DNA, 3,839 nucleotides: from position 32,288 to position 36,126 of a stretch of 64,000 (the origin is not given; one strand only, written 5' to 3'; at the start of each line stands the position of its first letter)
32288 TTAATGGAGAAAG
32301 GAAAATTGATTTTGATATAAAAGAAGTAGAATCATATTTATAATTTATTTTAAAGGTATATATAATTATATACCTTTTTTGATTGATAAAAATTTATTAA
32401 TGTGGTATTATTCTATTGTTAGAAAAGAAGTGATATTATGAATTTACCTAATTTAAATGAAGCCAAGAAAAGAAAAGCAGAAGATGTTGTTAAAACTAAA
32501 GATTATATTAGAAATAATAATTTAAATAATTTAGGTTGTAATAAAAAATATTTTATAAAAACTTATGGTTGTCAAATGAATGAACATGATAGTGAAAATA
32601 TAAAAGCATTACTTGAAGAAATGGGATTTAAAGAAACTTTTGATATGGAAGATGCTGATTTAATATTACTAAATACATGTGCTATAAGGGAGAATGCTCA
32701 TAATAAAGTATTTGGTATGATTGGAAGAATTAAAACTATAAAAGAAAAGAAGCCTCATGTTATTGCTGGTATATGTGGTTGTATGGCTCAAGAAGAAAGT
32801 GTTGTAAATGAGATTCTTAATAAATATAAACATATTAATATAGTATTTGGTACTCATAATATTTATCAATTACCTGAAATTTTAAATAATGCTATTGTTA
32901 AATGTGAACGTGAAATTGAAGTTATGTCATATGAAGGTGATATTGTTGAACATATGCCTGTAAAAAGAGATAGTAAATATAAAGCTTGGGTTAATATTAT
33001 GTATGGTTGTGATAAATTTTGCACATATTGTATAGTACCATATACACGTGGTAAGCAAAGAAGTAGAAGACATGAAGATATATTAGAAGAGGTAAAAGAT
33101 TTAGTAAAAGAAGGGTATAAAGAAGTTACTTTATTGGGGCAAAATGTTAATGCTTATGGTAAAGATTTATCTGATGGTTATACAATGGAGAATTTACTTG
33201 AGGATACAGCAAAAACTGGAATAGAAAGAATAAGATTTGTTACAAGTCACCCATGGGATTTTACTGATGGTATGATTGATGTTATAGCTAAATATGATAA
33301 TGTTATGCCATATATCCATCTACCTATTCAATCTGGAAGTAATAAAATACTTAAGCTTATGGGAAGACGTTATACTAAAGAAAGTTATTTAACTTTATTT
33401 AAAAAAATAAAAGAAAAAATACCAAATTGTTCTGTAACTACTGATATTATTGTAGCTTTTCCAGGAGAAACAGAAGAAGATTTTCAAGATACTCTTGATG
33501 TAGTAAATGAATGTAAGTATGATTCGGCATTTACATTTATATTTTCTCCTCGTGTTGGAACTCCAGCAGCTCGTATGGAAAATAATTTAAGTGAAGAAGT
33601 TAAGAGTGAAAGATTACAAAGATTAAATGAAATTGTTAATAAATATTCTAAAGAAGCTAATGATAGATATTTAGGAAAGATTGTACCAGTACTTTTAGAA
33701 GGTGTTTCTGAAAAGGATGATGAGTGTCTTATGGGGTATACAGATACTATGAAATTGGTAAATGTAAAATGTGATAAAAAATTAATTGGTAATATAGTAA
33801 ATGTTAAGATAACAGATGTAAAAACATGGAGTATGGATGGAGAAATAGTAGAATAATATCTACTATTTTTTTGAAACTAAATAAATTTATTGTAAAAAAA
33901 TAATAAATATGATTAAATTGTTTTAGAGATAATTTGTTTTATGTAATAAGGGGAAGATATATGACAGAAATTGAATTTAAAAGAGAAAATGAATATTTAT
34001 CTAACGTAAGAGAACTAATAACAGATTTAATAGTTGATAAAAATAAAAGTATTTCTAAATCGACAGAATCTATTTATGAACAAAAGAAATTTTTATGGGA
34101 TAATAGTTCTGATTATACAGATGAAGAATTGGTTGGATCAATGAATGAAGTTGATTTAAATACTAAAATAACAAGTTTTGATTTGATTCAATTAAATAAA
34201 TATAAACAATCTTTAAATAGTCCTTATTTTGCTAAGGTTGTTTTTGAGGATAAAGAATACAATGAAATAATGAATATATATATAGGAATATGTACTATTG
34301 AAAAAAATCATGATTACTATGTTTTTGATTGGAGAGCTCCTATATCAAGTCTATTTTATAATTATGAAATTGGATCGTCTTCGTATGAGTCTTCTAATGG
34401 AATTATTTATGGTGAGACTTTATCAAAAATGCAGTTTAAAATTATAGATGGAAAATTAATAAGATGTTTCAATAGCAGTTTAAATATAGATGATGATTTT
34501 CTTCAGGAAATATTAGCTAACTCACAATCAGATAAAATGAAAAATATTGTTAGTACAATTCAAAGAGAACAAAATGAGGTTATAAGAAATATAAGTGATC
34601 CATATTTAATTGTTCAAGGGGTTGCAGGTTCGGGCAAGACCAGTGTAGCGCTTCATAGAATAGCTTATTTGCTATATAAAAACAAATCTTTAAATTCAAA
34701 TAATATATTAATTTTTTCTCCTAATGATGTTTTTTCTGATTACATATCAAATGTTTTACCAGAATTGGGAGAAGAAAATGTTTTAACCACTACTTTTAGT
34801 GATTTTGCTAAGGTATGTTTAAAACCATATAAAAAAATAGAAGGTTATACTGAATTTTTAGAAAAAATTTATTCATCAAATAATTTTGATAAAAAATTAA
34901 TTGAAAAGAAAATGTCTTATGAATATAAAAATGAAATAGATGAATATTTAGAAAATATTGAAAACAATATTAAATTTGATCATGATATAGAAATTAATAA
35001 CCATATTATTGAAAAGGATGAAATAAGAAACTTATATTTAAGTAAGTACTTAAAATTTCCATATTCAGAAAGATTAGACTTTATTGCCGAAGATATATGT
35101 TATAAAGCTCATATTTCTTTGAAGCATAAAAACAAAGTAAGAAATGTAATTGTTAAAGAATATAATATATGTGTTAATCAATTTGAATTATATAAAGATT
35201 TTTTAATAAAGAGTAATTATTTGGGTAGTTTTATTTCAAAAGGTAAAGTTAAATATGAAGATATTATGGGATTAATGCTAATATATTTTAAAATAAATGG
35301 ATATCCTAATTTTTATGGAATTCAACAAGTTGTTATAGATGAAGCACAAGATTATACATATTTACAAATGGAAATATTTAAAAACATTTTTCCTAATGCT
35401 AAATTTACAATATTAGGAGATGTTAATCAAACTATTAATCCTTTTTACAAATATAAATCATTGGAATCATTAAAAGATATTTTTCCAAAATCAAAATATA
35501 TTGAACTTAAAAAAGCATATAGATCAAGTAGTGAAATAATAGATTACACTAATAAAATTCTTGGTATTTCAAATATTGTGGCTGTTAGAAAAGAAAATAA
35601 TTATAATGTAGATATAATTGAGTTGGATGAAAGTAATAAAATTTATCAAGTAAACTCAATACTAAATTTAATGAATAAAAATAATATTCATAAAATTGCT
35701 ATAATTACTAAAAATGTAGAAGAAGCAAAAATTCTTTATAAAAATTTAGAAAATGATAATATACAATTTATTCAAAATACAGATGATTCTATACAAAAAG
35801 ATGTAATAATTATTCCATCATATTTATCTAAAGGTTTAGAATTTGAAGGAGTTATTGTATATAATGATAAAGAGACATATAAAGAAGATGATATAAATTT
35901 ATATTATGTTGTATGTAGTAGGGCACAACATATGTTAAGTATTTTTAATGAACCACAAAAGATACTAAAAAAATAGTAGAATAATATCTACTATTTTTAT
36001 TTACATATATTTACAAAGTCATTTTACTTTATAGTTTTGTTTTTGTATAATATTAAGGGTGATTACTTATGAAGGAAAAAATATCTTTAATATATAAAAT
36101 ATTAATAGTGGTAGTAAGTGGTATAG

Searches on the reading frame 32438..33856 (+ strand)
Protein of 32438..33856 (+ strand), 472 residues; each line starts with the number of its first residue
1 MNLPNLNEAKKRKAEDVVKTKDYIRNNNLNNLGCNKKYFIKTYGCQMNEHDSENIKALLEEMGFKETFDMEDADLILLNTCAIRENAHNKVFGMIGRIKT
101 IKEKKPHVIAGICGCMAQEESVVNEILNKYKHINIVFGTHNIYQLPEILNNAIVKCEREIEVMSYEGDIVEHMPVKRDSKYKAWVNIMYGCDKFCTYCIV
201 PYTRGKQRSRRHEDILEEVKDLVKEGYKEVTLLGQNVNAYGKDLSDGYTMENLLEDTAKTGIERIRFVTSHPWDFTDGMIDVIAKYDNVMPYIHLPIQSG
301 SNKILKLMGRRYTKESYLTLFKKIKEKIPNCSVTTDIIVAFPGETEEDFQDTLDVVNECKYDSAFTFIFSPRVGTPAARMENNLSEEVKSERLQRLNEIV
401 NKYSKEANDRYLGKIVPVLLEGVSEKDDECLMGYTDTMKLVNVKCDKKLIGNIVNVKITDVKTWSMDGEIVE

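Call 45: search_protein_families(library=pfam, proteins=[window:32438-33856:+], max_evalue=0.00001)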
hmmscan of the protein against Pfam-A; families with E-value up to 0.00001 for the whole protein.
window:32438-33856:+ (472 aa): 3 families
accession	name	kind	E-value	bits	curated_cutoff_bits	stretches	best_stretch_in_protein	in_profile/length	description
PF04055.27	Radical_SAM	-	4e-32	112.1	29.5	1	185-354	1-164/166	Radical SAM superfamily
PF00919.26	UPF0004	-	3.9e-29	101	27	1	37-138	1-98/98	Uncharacterized protein family UPF0004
PF01938.26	TRAM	-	4.7e-13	49.2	21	1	410-471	2-61/61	TRAM domain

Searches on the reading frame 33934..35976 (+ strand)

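Call 45: search_protein_families(library=pfam, proteins=[window:33934-35976:+], max_evalue=0.00001)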
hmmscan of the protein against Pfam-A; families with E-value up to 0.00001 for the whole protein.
window:33934-35976:+ (680 aa): 4 families
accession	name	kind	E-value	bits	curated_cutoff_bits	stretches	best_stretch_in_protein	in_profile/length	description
PF00580.27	UvrD-helicase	-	1.5e-15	58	23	1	210-503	2-254/271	UvrD/REP helicase N-terminal domain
PF13245.12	AAA_19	-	3.9e-10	40.5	25.1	1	213-502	1-131/134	AAA domain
PF09848.15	SLFN-g3_helicase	-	9.9e-07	28.8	24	0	225-259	4-36/354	Schlafen group 3, DNA/RNA helicase domain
PF02562.22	PhoH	-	2.4e-06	27.6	27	0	466-524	123-182/205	PhoH-like protein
